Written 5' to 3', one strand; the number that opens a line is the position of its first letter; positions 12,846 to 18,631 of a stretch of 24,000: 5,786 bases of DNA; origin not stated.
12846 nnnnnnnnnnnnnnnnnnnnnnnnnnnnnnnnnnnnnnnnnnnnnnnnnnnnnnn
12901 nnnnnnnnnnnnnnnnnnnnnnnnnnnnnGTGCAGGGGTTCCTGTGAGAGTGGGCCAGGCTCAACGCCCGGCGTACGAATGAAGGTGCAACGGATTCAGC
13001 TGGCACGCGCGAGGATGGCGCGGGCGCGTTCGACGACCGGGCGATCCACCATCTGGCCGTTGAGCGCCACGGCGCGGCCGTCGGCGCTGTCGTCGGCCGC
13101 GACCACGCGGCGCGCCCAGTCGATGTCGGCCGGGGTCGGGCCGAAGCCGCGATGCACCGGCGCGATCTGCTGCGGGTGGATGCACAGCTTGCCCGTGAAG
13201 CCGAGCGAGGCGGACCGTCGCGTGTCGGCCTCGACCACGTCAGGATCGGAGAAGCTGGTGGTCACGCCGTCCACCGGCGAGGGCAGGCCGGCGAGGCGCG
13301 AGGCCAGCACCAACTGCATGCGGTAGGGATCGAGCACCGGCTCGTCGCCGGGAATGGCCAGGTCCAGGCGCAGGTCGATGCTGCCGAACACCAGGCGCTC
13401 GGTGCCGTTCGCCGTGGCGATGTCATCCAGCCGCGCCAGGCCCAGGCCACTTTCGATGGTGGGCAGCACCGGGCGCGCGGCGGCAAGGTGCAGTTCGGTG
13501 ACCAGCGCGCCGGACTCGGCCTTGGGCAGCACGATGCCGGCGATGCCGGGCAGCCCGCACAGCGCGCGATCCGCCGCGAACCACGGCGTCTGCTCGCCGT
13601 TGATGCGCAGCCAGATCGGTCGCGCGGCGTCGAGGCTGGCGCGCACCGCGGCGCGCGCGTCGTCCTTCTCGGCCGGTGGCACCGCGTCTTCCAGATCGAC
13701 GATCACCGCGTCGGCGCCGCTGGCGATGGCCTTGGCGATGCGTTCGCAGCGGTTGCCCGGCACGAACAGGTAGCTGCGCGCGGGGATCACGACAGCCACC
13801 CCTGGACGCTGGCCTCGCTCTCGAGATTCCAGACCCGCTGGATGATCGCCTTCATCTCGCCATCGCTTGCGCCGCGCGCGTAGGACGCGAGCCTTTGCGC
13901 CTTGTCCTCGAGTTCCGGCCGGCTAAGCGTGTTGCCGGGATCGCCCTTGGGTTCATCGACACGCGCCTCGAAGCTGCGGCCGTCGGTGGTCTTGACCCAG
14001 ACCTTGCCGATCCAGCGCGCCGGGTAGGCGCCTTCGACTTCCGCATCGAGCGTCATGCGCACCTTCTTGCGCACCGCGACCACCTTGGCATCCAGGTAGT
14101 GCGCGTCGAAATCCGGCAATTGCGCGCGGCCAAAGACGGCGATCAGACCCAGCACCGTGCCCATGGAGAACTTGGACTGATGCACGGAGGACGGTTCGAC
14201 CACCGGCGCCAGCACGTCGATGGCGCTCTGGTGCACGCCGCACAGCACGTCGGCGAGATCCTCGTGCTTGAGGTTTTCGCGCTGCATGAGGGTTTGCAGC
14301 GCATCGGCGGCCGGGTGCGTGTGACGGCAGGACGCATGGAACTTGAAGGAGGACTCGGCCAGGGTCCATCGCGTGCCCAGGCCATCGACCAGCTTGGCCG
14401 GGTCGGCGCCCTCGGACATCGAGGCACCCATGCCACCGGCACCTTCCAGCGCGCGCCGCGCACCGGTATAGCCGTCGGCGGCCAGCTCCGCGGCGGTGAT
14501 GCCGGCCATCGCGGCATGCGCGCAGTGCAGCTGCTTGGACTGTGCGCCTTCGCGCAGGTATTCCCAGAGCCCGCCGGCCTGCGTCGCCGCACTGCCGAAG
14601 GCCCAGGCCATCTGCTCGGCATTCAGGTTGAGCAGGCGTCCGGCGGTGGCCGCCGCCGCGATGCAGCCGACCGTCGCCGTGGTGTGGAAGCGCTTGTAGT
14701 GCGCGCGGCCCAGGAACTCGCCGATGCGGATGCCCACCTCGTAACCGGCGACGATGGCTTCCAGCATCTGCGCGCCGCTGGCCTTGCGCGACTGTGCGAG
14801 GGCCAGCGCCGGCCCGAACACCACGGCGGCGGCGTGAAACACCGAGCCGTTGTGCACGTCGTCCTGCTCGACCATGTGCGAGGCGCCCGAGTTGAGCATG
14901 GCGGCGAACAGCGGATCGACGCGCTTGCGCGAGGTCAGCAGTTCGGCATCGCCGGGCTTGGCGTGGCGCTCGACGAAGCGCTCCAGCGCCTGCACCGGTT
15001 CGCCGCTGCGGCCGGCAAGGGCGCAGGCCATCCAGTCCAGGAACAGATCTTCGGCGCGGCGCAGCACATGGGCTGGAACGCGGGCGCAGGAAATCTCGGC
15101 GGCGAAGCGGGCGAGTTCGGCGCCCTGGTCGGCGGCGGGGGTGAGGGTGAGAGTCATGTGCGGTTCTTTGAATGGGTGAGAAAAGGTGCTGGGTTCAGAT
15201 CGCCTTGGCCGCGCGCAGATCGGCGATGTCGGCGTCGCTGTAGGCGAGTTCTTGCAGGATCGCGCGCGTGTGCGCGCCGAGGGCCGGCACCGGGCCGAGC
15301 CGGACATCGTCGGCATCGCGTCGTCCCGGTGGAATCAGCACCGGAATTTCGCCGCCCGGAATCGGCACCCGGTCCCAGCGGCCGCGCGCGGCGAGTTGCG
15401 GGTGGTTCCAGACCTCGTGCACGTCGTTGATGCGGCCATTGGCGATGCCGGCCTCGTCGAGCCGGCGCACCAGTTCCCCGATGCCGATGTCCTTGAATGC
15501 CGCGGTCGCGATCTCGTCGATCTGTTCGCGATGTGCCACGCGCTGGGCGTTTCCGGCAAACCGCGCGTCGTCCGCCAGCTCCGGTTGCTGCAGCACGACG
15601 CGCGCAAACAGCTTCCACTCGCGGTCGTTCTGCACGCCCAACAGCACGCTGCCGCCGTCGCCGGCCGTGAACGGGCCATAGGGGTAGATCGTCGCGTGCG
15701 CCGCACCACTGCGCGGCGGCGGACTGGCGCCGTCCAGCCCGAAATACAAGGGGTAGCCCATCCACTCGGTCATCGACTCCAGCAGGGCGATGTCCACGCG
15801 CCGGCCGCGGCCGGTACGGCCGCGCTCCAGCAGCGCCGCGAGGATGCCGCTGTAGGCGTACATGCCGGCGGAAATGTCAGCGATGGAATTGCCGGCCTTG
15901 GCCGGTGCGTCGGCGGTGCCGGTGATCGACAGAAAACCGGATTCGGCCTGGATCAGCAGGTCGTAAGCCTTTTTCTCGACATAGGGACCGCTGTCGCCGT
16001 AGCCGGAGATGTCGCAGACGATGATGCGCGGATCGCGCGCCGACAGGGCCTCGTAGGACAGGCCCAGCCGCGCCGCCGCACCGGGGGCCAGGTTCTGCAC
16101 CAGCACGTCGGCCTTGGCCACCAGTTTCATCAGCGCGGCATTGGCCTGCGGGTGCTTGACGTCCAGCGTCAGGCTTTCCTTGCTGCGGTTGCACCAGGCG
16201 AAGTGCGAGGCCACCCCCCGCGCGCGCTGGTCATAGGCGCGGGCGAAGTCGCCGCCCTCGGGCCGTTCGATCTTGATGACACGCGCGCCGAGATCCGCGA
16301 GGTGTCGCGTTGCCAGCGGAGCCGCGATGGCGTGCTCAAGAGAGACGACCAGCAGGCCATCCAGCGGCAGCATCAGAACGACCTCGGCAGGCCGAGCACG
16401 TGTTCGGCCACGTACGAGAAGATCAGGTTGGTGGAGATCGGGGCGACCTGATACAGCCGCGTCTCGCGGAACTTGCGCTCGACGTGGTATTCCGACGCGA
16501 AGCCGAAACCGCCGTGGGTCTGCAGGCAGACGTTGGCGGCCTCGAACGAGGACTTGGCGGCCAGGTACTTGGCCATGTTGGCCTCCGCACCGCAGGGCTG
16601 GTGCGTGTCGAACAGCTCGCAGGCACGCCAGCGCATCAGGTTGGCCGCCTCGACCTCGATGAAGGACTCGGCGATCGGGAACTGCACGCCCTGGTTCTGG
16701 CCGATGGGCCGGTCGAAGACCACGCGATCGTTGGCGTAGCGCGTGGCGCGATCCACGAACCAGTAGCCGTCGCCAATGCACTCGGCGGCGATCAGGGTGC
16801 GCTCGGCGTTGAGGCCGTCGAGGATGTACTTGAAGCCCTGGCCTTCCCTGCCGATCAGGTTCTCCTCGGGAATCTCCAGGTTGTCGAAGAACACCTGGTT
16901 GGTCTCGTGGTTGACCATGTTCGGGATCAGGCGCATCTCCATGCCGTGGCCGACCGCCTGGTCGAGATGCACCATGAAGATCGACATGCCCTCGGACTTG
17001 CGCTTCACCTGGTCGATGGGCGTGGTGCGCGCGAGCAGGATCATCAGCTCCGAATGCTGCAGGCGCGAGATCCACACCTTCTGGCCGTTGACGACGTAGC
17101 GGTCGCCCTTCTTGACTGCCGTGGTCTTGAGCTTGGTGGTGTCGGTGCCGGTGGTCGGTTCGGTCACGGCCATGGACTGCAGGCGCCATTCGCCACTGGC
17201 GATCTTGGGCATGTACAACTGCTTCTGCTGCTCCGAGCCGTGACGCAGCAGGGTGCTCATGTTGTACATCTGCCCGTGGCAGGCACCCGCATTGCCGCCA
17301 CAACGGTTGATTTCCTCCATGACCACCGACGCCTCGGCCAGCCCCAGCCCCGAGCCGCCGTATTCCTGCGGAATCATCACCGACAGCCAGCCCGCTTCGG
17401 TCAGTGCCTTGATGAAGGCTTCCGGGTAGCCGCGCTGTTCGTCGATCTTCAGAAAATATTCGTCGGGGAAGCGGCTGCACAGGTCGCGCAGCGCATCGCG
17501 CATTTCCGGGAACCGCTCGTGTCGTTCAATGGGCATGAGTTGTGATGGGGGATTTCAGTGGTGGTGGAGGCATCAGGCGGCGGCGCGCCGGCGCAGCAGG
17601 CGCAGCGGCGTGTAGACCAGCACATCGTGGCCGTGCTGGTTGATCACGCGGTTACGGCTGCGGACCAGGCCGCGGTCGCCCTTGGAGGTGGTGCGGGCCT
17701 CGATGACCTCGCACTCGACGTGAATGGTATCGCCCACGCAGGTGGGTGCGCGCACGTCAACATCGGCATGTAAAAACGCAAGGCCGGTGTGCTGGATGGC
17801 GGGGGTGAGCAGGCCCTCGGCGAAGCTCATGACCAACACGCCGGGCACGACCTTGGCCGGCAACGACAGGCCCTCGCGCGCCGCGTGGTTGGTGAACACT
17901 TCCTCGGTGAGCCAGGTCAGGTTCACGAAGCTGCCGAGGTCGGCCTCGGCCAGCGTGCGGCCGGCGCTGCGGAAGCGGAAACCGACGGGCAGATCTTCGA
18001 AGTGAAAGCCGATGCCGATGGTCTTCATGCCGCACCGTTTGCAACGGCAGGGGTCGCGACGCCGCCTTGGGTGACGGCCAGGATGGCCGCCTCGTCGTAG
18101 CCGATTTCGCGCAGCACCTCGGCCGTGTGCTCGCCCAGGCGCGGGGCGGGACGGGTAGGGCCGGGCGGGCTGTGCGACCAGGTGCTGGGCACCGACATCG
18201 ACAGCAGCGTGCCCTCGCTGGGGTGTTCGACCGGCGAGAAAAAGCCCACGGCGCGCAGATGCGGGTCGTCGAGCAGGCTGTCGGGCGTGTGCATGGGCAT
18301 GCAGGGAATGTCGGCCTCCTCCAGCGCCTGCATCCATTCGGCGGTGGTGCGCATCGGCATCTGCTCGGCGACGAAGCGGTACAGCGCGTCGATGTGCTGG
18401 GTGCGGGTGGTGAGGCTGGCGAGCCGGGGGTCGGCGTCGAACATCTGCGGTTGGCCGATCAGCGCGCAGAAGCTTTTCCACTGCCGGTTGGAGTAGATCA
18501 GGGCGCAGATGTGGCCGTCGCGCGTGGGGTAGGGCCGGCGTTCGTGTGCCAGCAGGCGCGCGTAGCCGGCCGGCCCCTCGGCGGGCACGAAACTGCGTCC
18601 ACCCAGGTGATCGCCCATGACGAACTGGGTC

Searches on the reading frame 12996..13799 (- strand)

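Call 10: search_protein_families(library=pfam, proteins=[window:12996-13799:-], max_evalue=0.001)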
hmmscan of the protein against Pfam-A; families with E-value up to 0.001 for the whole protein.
window:12996-13799:- (267 aa): 2 families
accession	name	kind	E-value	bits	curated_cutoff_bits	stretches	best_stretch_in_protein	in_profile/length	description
PF03328.21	HpcH_HpaI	-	2.1e-27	96.3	25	1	8-209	1-221/221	HpcH/HpaI aldolase/citrate lyase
PF15617.12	C-C_Bond_Lyase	-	1.1e-10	41.6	28.4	1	197-266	246-315/320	C-C_Bond_Lyase of the TIM-Barrel fold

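Call 65: search_protein_families(library=ncbifam, proteins=[window:12996-13799:-], max_evalue=1e-10)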
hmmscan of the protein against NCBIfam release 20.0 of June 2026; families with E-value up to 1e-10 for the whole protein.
window:12996-13799:- (267 aa): 2 families
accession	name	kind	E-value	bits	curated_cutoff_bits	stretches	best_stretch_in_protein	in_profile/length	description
NF038242.1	RipC_Ccl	equivalog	2e-42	145.5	375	1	8-266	2-268/268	itaconate degradation C-C-lyase RipC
TIGR01588.1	citE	equivalog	1.2e-34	119.7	443.4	1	7-265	3-282/288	citrate (pro-3S)-lyase subunit beta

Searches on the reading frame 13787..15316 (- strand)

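Call 11: search_protein_families(library=pfam, proteins=[window:13787-15316:-], max_evalue=0.001)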
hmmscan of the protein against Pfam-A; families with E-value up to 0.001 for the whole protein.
window:13787-15316:- (509 aa): 2 families
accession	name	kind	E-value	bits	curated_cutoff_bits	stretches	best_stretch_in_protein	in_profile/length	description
PF03972.19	MmgE_PrpD_N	-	1.1e-72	244.7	32.1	1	67-306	2-241/244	MmgE/PrpD N-terminal domain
PF19305.4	MmgE_PrpD_C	-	9.2e-40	136.7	32.1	1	327-498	1-173/173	MmgE/PrpD C-terminal domain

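Call 65: search_protein_families(library=ncbifam, proteins=[window:13787-15316:-], max_evalue=1e-10)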
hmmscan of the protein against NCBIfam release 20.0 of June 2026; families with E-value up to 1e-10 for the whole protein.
window:13787-15316:- (509 aa): 0 families

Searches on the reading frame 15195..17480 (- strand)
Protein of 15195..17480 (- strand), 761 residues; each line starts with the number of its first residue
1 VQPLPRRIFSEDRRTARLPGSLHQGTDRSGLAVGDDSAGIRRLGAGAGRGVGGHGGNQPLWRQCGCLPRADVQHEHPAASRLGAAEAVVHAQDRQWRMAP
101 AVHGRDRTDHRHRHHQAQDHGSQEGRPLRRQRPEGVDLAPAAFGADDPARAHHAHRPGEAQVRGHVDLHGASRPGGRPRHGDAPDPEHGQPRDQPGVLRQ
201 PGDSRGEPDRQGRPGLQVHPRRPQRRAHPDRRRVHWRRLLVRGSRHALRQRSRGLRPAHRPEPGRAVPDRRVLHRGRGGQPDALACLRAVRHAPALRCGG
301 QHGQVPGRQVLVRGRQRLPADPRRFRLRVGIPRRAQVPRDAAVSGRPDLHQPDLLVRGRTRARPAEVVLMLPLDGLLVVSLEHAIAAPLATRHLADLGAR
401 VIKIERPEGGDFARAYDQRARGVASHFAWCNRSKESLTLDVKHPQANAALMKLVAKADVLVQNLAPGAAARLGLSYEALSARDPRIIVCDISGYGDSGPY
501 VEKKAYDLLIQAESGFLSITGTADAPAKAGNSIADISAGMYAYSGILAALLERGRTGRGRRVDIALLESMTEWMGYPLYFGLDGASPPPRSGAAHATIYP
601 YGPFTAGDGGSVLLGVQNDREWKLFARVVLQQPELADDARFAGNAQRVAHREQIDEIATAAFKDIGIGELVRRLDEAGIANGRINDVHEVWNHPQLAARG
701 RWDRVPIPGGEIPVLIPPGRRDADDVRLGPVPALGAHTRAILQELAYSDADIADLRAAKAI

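Call 11: search_protein_families(library=pfam, proteins=[window:15195-17480:-], max_evalue=0.001)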
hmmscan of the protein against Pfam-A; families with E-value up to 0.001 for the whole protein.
window:15195-17480:- (761 aa): 1 family
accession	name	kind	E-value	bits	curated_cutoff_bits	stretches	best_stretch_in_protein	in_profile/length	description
PF02515.22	CoA_transf_3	-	2.9e-103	346.2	23.3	1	373-738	1-366/366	CoA-transferase family III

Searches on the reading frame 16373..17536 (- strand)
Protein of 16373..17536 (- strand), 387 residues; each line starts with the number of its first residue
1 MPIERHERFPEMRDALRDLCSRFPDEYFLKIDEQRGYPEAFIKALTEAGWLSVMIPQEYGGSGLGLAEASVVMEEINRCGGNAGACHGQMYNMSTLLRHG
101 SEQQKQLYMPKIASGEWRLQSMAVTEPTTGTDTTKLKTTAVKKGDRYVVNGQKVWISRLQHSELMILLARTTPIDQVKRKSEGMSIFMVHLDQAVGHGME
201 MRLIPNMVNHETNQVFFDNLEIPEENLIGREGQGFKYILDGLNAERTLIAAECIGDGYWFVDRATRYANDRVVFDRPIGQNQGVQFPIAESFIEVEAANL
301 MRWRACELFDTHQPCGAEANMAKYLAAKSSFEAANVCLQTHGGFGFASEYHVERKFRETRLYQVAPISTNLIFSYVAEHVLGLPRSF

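Call 65: search_protein_families(library=ncbifam, proteins=[window:16373-17536:-], max_evalue=1e-10)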
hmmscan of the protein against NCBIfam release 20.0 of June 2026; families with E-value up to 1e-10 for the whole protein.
window:16373-17536:- (387 aa): 18 families
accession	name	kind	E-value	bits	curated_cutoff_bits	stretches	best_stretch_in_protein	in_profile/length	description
NF042972.1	AcrlCoAredClosAcrC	equivalog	3.5e-70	236.6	640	1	12-362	12-358/378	acryloyl-CoA reductase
NF008997.0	PRK12341.1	equivalog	4.7e-62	210.2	537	1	16-378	16-373/382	acyl-CoA dehydrogenase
NF045552.1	GlutCoADH_Des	equivalog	2.1e-61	208.2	470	1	13-383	13-382/387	glutaryl-CoA dehydrogenase Acd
NF042439.1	SulpropCoADesulf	equivalog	2.2e-59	201.1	600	1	19-382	7-372/379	3-sulfinopropanoyl-CoA desulfinase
NF002885.1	PRK03354.1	equivalog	6.9e-53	180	540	1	16-367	16-360/378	crotonobetainyl-CoA dehydrogenase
NF043006.1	CyhCrbnylCoADH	equivalog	1.4e-48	165.8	650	1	31-365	30-360/380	cyclohexane-1-carbonyl-CoA dehydrogenase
TIGR03207.1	cyc_hxne_CoA_dh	equivalog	2.1e-47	161.7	575.35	1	28-377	24-368/372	cyclohexanecarboxyl-CoA dehydrogenase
NF058590.1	AcCoDHFadEBacil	equivalog_domain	2.7e-43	148.4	600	1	40-363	57-393/586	acyl-CoA dehydrogenase FadE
NF053553.1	prodigi_MBC_PigA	equivalog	3.9e-41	141.4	500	1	42-356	42-355/381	prodigiosin MBC biosynthesis dehydrogenase PigA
NF045652.1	ProlPCPDhRedW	equivalog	1e-37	129.9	650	1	45-346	40-340/376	L-prolyl-[peptidyl-carrier protein] dehydrogenase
TIGR03204.1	pimC_large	equivalog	1.2e-36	126.4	623.85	1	42-306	46-302/395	pimeloyl-CoA dehydrogenase large subunit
TIGR03203.1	pimD_small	equivalog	5e-24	85.1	652.7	1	32-359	33-355/378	pimeloyl-CoA dehydrogenase small subunit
NF052270.1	Staph_DH_FadE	equivalog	1.2e-23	83.5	600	1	93-358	114-371/400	acyl-CoA dehydrogenase FadE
NF007000.1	PRK09463.1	subfamily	5.7e-20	71.2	600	1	32-347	68-399/726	acyl-CoA dehydrogenase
NF050027.1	acylCoADhIpdE2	equivalog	1.3e-17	64.3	450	0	247-357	182-287/311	acyl-CoA dehydrogenase IpdE2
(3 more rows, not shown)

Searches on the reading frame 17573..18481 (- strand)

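Call 11: search_protein_families(library=pfam, proteins=[window:17573-18481:-], max_evalue=0.001)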
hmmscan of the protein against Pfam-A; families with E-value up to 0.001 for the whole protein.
window:17573-18481:- (302 aa): 1 family
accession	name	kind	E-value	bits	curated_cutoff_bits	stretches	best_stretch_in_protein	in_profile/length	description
PF13452.11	FAS1_DH_region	-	7.6e-05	23.3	22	1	166-287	3-129/132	FAS1-like, dehydratase domain region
